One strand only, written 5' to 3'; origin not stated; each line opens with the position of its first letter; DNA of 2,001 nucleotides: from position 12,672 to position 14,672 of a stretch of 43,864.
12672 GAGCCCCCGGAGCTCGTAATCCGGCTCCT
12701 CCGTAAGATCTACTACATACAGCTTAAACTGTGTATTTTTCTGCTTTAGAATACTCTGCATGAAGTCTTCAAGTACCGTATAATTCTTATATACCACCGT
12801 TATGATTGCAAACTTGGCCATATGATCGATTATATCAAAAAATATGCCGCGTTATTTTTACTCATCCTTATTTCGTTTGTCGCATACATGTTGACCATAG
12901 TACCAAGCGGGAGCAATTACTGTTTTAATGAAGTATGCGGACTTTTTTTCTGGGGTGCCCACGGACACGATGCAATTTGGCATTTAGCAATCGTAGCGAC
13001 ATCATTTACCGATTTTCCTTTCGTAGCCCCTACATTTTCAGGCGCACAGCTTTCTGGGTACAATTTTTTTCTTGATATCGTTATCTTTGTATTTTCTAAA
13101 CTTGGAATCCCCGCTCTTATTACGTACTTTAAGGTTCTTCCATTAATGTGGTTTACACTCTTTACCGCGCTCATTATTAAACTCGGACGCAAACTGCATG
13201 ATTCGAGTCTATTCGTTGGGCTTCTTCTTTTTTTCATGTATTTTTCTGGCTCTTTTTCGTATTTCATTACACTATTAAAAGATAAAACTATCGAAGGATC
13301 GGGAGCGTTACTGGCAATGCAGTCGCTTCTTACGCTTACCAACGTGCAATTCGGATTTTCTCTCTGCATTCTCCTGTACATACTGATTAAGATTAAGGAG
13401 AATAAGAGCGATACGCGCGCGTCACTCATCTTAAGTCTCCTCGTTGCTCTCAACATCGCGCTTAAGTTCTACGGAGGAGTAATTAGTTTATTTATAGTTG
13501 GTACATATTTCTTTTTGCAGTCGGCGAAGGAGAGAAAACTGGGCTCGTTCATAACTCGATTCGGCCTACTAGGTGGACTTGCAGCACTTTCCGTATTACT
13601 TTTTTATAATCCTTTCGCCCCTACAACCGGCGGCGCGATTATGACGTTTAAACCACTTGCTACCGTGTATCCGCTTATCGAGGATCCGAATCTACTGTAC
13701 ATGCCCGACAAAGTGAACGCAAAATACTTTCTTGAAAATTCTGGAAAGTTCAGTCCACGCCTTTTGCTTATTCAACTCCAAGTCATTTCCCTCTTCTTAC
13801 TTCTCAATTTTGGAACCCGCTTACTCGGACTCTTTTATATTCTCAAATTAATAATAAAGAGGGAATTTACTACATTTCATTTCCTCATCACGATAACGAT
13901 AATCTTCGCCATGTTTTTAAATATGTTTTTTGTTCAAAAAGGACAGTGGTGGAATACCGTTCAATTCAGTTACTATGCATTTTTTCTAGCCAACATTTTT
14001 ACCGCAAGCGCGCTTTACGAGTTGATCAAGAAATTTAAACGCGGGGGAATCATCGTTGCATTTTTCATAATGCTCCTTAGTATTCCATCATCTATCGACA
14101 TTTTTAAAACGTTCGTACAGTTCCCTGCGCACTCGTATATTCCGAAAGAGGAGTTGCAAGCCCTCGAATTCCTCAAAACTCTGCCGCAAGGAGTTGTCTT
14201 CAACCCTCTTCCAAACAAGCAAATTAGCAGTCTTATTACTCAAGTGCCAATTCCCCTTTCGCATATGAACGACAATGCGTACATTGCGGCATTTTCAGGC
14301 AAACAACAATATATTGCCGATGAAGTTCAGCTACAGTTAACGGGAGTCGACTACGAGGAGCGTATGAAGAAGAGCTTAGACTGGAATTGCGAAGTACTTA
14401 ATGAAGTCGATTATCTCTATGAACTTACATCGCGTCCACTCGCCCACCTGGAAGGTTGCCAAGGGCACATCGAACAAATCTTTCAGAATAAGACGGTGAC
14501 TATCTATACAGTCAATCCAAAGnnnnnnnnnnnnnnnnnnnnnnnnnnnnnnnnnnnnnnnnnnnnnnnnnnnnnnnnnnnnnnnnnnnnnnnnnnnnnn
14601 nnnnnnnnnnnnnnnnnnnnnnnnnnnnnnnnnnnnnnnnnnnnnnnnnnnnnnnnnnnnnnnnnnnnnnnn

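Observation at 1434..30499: Thirteen GT-C-fold transferases with one polyprenyl-P-sugar synthase: candidate extracytoplasmic glycan assembly line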

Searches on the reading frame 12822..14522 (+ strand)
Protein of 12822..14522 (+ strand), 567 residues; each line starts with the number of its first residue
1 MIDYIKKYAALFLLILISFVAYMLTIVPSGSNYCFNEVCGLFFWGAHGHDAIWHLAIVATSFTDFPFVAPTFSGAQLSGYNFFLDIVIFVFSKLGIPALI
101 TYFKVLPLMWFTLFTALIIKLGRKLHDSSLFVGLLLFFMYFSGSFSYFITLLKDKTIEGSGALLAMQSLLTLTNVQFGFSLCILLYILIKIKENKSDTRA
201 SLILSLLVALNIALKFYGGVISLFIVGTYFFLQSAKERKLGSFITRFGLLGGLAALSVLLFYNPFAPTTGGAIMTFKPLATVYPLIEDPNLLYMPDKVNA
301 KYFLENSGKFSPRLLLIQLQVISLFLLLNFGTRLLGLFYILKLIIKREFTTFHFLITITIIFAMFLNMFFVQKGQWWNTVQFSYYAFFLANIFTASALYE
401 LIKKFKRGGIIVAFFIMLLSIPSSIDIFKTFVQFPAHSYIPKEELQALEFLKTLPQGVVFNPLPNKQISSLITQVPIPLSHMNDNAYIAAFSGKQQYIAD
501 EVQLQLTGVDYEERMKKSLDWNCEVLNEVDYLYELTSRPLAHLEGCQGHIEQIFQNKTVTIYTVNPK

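Call 4: search_protein_families(library=pfam, proteins=[window:12822-14522:+], max_evalue=0.01)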
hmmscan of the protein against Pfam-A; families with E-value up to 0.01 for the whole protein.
window:12822-14522:+ (567 aa): 0 families

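Call 7: search_protein_families(library=ncbifam, proteins=[window:12822-14522:+], max_evalue=0.1)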
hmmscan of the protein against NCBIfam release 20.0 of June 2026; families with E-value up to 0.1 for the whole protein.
window:12822-14522:+ (567 aa): 0 families

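Call 12: find_homologous_proteins(query=window:12822-14522:+, max_evalue=0.001)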
Query window:12822-14522:+ (567 aa): 107 proteins with E <= 0.001 among 8000 candidates.
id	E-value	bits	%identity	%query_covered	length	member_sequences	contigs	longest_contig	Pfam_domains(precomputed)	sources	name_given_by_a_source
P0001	0.0e+0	1244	100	100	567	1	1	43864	-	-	-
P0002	0.0e+0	1113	87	100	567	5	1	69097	-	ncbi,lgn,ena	ncbi:MAG: hypothetical protein WBO77_01845 [Microgenomates group bacterium]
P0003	0.0e+0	1010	79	99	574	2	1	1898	-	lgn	-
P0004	1.5e-294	996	78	100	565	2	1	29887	-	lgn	-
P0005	5.9e-250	849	67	100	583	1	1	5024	-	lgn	-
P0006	2.7e-223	761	63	100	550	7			-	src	-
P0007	6.5e-203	693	54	100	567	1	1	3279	-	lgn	-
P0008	8.3e-199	680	54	99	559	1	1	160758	-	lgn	-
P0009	1.6e-198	679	55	100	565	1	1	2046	-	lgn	-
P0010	3.9e-190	651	52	96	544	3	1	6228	-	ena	-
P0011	2.8e-185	635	52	100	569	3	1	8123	-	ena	-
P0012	1.3e-169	584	49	99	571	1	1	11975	-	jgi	jgi:hypothetical protein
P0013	3.3e-168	579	49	99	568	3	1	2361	-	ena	-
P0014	8.3e-164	564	47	97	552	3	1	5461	-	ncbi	-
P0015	5.5e-158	545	48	99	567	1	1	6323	-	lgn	-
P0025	3.2e-141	490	44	99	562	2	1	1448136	-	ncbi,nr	ncbi:hypothetical protein IPM65_00570 [Candidatus Roizmanbacteria bacterium]|nr:MAG: hypothetical pr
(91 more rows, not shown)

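Call 15: search_solved_structures(query=A1, max_evalue=10)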
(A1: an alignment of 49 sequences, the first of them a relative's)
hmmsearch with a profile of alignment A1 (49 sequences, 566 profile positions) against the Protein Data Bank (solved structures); distinct sequences matched with E-value up to 10: 2.
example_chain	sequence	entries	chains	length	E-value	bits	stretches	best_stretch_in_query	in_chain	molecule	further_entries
5dxd_A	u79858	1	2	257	1.3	10.4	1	32-73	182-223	Putative beta-glucanase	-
8t0p_A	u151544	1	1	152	4.8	8.5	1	491-557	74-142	Inner kinetochore subunit OKP1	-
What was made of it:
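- There is no STT3 Pfam hit and no PDB sequence hit (calls 4, 15).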

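Call 16: find_encoding_contigs(protein=P0002, flank=10000, max_places=2)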
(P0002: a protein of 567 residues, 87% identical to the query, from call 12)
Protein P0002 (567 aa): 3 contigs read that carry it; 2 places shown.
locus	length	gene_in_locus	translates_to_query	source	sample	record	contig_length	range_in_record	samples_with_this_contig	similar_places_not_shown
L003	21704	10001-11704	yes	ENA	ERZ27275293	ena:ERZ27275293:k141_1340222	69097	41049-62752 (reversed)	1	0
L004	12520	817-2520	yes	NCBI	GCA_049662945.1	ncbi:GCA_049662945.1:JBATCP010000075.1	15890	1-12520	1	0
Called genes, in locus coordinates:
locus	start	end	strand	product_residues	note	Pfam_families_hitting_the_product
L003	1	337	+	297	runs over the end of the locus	PF00391:PEP-utilizers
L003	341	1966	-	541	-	PF13231:PMT_2 (weak)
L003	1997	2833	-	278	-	PF00535:Glycos_transf_2, PF10111:Glyco_tranf_2_2, PF13641:Glyco_tranf_2_3, PF13506:Glyco_transf_21 (weak), PF13632:Glyco_trans_2_3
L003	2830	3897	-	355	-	PF00534:Glycos_transf_1, PF13692:Glyco_trans_1_4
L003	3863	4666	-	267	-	PF00535:Glycos_transf_2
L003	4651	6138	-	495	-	PF13231:PMT_2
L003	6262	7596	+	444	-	PF02366:PMT, PF13231:PMT_2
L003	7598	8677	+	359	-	PF26314:MptA_B_family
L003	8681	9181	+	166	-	PF01476:LysM, PF23446:LysM1_NFP_LYK (faint), PF23473:LysM3_LYK4_5 (faint), PF01476:LysM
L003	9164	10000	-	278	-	PF00535:Glycos_transf_2, PF13641:Glyco_tranf_2_3, PF13632:Glyco_trans_2_3 (weak)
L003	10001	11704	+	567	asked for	-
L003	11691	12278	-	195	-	-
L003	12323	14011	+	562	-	PF10131:PTPS_related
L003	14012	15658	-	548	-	-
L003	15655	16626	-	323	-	PF00535:Glycos_transf_2 (weak)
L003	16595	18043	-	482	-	PF01943:Polysacc_synt, PF13440:Polysacc_synt_3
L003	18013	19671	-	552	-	PF10131:PTPS_related (faint)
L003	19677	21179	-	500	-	PF13231:PMT_2 (weak)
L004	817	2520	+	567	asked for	-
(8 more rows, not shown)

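Call 17: find_encoding_contigs(protein=P0025, flank=10000, max_places=2)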
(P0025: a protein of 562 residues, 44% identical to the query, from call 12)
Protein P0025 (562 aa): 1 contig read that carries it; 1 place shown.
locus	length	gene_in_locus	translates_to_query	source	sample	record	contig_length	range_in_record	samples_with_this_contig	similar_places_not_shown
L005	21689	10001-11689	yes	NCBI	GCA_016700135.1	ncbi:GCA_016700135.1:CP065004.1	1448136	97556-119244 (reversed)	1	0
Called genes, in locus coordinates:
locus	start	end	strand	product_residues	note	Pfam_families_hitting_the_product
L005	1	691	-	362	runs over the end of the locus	PF00534:Glycos_transf_1, PF13692:Glyco_trans_1_4, PF13524:Glyco_trans_1_2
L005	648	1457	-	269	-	PF00535:Glycos_transf_2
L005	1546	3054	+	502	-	PF13231:PMT_2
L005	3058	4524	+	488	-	PF02366:PMT, PF13231:PMT_2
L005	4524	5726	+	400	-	PF13231:PMT_2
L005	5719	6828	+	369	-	PF26314:MptA_B_family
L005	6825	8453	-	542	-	-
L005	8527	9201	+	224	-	PF12762:DDE_Tnp_IS1595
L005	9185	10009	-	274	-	PF00535:Glycos_transf_2, PF13641:Glyco_tranf_2_3 (weak)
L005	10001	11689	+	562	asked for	-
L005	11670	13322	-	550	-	PF10131:PTPS_related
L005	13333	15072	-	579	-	PF02366:PMT, PF13231:PMT_2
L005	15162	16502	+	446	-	PF09594:GT87 (weak)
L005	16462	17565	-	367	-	-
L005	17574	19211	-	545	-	-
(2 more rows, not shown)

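Call 23: predict_structure(alignment_id=A1)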
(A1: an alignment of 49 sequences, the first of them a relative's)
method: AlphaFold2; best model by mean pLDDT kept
length: 567 residues; sequences in the alignment: 49
mean_pLDDT: 93.1   pTM: 0.93
mean pLDDT of the five models: 93.1, 92.7, 92.5, 91.9, 91.8
residues with pLDDT >= 90: 458; 70-90: 89; 50-70: 20; < 50: 0
segments of 3 or more residues with pLDDT < 50: none
pLDDT, mean of each block of 10 residues (from residue 1): 94 98 96 94 92 96 90 89 96 97 98 99 98 98 94 92 86 96 99 96 98 96 99 96 97 96 72 84 94 95 94 96 96 97 97 98 97 87 97 98 97 96 92 92 98 96 68 79 88 95 88 87 88 90 82 96 85
secondary structure, 60 per line:
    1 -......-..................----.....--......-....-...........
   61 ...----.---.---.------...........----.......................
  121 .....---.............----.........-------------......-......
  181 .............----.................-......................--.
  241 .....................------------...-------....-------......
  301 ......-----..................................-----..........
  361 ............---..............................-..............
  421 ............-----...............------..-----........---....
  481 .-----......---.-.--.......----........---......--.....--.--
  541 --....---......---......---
elements in order: H2-7 H9-26 E31-35 E38-43 H45-48 H50-63 H83-93 H98-125 H129-141 H146-154 H168-173 H175-193 H198-214 H216-237 H240-261 E274-276 H284-287 H295-306 H312-345 H351-369 E370-372 H376-405 H407-432 E438-441 H442-452 H466-473 H487-492 H501-507 H512-519 H523-528 E531-535 H543-546 E550-555 E559-564
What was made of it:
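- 12822..14525 (+): GT-C of a family with no Pfam model ('GTC_X'), 567 aa. AF2 model pLDDT 93.1, pTM 0.93 (call 23).
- The WWN motif sits at the start of a TM helix, not in the C-terminal domain where WWDYG lies (call 23, and knowledge of PglB).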

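Call 25: fold_search(model_id=the predicted structure, library=pdb)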
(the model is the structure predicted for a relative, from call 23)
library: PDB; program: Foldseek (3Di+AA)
matches with E <= 10: 92; with E <= 0.001: 12
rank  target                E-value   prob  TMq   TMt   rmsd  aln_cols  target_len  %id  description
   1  3wak                  8.0e-07  1.00  0.51  0.35  14.1       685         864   12  Crystal structure of the Archaeoglobus fulgidus oligosaccharyltransferase (O29867_ARCFU) in the apo form (released 2013-10-30)
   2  6gxc_A                2.7e-06  1.00  0.48  0.41   9.1       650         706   11  Bacterial oligosaccharyltransferase PglB in complex with an inhibitory peptide and a reactive lipid-linked oligosaccha (released 2018-11-14)
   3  5ogl_A                4.4e-06  1.00  0.47  0.39   9.3       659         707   11  Structure of bacterial oligosaccharyltransferase PglB in complex with an acceptor peptide and an lipid-linked oligosac (released 2017-10-25)
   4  7zlh_A                5.6e-06  1.00  0.46  0.41  11.8       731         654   11  Cryo-EM structure of C-mannosyltransferase CeDPY19, in apo state, bound to CMT2-Fab and anti-Fab nanobody (released 2023-01-11)
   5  8agb_A                6.2e-06  1.00  0.52  0.47  13.2       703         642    9  Structure of yeast oligosaccharylransferase complex with lipid-linked oligosaccharide bound (released 2022-12-07)
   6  6s7t_A                6.8e-06  1.00  0.51  0.43  14.7       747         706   10  Cryo-EM structure of human oligosaccharyltransferase complex OST-B (released 2019-12-18)
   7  8agc_A                1.7e-05  1.00  0.50  0.42  13.8       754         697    9  Structure of yeast oligosaccharylransferase complex with lipid-linked oligosaccharide and non-acceptor peptide bound (released 2022-12-07)
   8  3rce_A                4.1e-05  1.00  0.47  0.40  10.5       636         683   13  Bacterial oligosaccharyltransferase PglB (released 2011-06-15)
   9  7zlg_A                5.0e-05  1.00  0.45  0.40  11.5       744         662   10  Cryo-EM structure of C-mannosyltransferase CeDPY19, in complex with acceptor peptide and bound to CMT2-Fab and anti-Fa (released 2023-01-11)
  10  6c26_A                1.7e-04  1.00  0.50  0.45  13.4       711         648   10  The Cryo-EM structure of a eukaryotic oligosaccharyl transferase complex (released 2018-01-31)
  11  8if8_C                2.8e-04  1.00  0.52  0.49   8.1       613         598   10  Arabinosyltransferase AftA (released 2023-05-31)
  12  8if8_B                3.1e-04  1.00  0.54  0.50   7.9       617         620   10  Arabinosyltransferase AftA (released 2023-05-31)
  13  6w98_A                1.6e-03  1.00  0.54  0.26   7.6       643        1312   11  Single-Particle Cryo-EM Structure of Arabinofuranosyltransferase AftD from Mycobacteria (released 2020-05-13)
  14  5ezm                  5.9e-03  1.00  0.50  0.53   8.5       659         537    8  Crystal Structure of ArnT from Cupriavidus metallidurans in the apo state (released 2016-02-17)
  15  6wby                  8.1e-02  0.99  0.54  0.28   7.1       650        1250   11  Single-Particle Cryo-EM Structure of Arabinofuranosyltransferase AftD from Mycobacteria, Mutant R1389S Class 2 (released 2020-05-13)
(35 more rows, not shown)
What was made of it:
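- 12822..14525 (+): Foldseek top hits are AglB, PglB, DPY19, STT3, AftA, AftD and ArnT (call 25).
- On Oligosaccharyltransferase (STT3/AglB/PglB) for 12822-14525: The structural similarity is generic GT-C, with TM about 0.5 (call 25).
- Closest known: Mycobacterial/corynebacterial lipomannan-lipoarabinomannan and arabinogalactan assembly. Same: The 12822 model matches AftA and AftD (call 25).
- By Foldseek E-value, the best structural matches of 12822-14525 are the oligosaccharyltransferases AglB, PglB and STT3 (call 25).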

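Call 26: search_protein_families(library=pfam, proteins=[window:12822-14522:+, L003:7598-8674:+, L003:14015-15658:-], max_evalue=10)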
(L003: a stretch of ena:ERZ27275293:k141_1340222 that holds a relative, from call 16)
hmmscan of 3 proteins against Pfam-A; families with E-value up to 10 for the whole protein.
window:12822-14522:+ (567 aa): 0 families

L003:7598-8674:+ (359 aa): 0 families

L003:14015-15658:- (548 aa): 3 families
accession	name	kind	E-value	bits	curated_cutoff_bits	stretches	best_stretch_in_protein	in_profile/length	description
PF13231.12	PMT_2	-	7.7e-06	26.6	26.1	1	72-174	3-108/160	Dolichyl-phosphate-mannose-protein mannosyltransferase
PF09852.15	DUF2079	-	0.00012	21.8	28.2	1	70-245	38-214/459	Predicted membrane protein (DUF2079)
PF02366.24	PMT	-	0.0052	16.8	22.7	1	90-175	81-171/245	Dolichyl-phosphate-mannose-protein mannosyltransferase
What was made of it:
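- On Oligosaccharyltransferase (STT3/AglB/PglB) for 12822-14525: No STT3 Pfam hit and no PDB sequence hit (calls 4, 15, 26).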

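Call 28: find_related_loci(query=A1, collection=genome_contigs, flank=10000)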
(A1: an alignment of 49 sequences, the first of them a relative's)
Query A1 (567 aa) in genome_contigs; peptide patterns used: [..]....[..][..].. (x = any residue, [..] = any of these).
87 stretches matched a pattern; 82 encode a relative of the query (tblastn E <= 1e-3); the best 80 are kept; 79 distinct loci.
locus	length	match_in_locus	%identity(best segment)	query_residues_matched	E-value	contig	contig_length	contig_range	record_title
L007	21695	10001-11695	87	1-565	0e+0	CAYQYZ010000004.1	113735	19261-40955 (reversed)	MAG TPA_asm: uncultured Gammaproteobacteria bacterium isolate SRP286056_co1_376 genome assembly, contig: NODE_119_length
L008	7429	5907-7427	80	1-507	0e+0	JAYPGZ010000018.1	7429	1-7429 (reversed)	MAG: Candidatus Roizmanbacteria bacterium isolate 139578_S179_concoct_bins.tsv.227 NODE_10851_length_7429_cov_5.616490,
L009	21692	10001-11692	66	1-565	0e+0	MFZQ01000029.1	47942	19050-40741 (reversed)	MAG: Candidatus Roizmanbacteria bacterium RIFCSPHIGHO2_02_FULL_40_13b rifcsphigho2_02_scaffold_731, whole genome shotgun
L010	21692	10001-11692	52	1-565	0e+0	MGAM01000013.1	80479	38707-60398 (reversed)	MAG: Candidatus Roizmanbacteria bacterium RIFCSPLOWO2_01_FULL_39_19 rifcsplowo2_01_scaffold_2645, whole genome shotgun s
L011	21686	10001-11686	48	3-565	1e-170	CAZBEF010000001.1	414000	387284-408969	MAG TPA_asm: uncultured Gammaproteobacteria bacterium isolate SRP278252_co2_430 genome assembly, contig: NODE_10_length_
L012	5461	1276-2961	47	3-565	4e-173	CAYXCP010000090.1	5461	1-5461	MAG TPA_asm: uncultured Gammaproteobacteria bacterium isolate SRP278252_co1_241 genome assembly, contig: NODE_29585_leng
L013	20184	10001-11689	47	2-565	3e-165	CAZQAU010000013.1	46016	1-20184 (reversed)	MAG TPA_asm: uncultured Gammaproteobacteria bacterium isolate SRP292972_co1_101 genome assembly, contig: NODE_461_length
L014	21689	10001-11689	50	1-564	9e-163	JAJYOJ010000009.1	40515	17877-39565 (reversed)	MAG: bacterium isolate DBS2-5.bin32 NODE_688_length_40515_cov_5.049148, whole genome shotgun sequence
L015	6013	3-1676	44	2-561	8e-154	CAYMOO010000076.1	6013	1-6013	MAG TPA_asm: uncultured Gammaproteobacteria bacterium isolate SRP278252_co2_62 genome assembly, contig: NODE_28368_lengt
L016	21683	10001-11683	47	3-565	3e-146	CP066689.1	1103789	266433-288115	MAG: Candidatus Roizmanbacteria bacterium isolate NC_groundwater_538_Ag_S-0.1um_35_236 chromosome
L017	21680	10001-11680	43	2-562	2e-143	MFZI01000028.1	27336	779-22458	MAG: Candidatus Roizmanbacteria bacterium RIFCSPHIGHO2_01_FULL_39_8 rifcsphigho2_01_scaffold_22866, whole genome shotgun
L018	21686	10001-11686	42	1-565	5e-143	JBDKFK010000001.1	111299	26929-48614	MAG: Candidatus Parcubacteria bacterium isolate farmington_2019_sw_WHONDRS-S19S_0053_A_bin.38 scaffold_0000023, whole ge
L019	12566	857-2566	45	2-563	3e-142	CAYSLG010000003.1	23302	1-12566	MAG TPA_asm: uncultured Gammaproteobacteria bacterium isolate binchicken_co251_965 genome assembly, contig: NODE_2982_le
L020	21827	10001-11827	41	3-563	3e-142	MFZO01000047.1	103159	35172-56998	MAG: Candidatus Roizmanbacteria bacterium RIFCSPHIGHO2_02_FULL_38_11 rifcsphigho2_02_scaffold_808, whole genome shotgun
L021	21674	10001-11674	43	2-562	9e-142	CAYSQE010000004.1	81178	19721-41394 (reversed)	MAG TPA_asm: uncultured Gammaproteobacteria bacterium isolate SRP269290_co1_355 genome assembly, contig: NODE_277_length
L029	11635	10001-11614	41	3-547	2e-137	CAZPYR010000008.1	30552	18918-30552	MAG TPA_asm: uncultured Gammaproteobacteria bacterium isolate SRP286056_co1_466 genome assembly, contig: NODE_1677_lengt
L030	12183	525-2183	40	3-561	4e-135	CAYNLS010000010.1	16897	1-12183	MAG TPA_asm: uncultured Gammaproteobacteria bacterium isolate SRP269290_co3_853 genome assembly, contig: NODE_3668_lengt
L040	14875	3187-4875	43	2-565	3e-127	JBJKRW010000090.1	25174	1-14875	MAG: Microgenomates group bacterium isolate Bin_68 S1Ck127_3408688_flag_1_multi_8.0000_len_25174, whole genome shotgun s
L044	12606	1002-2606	39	2-546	6e-124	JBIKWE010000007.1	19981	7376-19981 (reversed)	MAG: Limisphaerales bacterium isolate ME2015-09-01_3300035663_group6_bin84 Rohwer_bin1528_scaffold_1551_c1, whole genome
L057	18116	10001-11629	38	13-565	4e-111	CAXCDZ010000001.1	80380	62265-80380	MAG TPA_asm: uncultured bacterium isolate SRR3724533_concoct_107 genome assembly, contig: ERZ4200974.167, whole genome s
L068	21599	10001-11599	34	1-546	9e-87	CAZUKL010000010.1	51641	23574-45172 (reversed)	MAG TPA_asm: uncultured Gammaproteobacteria bacterium isolate SRP296810_co1_405 genome assembly, contig: NODE_508_length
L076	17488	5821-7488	32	2-538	3e-78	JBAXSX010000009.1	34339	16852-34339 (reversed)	MAG: Candidatus Roizmanbacteria bacterium isolate ELA620 MAG620_9, whole genome shotgun sequence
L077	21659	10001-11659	34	7-564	1e-77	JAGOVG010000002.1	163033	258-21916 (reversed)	Candidatus Woesebacteria bacterium isolate Gw_Eff_bin_546 Gw_Eff_78_length_163033_cov_8.265006, whole genome shotgun seq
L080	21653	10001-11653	32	2-533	8e-74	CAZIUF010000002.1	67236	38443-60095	MAG TPA_asm: uncultured Gammaproteobacteria bacterium isolate SRP342105_co1_63 genome assembly, contig: NODE_512_length_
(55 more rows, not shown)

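Call 55: search_protein_representatives(alignment_id=A1)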
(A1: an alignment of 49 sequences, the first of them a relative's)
Query: 49 sequences, 566 profile positions. Proteins with E-value up to 0.001 (for the whole library): 1627; up to 1e-10: 1313; up to 1e-30: 929. The best 150 are listed.
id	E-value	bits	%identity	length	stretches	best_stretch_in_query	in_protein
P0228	8.3e-217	737.4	-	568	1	2-565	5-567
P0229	1.7e-211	719.9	-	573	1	2-564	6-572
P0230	7.2e-204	694.7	-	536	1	27-564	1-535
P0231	7.8e-204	694.6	-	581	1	5-564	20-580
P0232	2.8e-202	689.5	-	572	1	2-564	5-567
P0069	6.0e-202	688.4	-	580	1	3-565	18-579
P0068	6.9e-200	681.5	-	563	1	2-564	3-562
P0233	2.5e-199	679.7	-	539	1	23-565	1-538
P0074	8.5e-198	674.7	-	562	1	7-565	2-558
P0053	1.1e-197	674.3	-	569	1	1-564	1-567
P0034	9.7e-196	667.9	-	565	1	2-565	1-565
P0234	7.3e-195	665.0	-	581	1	4-565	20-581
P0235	4.2e-189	646.0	-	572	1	8-563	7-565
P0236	7.8e-188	641.8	-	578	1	2-564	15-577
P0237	5.2e-187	639.0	-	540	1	23-564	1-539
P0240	5.8e-185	632.3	-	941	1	6-564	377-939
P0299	8.3e-134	463.4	-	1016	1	13-565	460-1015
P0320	3.3e-122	425.1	-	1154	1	4-564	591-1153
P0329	3.8e-116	405.1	-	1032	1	6-564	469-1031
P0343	9.5e-112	390.6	-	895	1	4-564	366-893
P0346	1.4e-110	386.7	-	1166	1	3-564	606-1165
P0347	2.1e-110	386.2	-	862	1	12-564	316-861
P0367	1.9e-104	366.5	-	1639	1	7-564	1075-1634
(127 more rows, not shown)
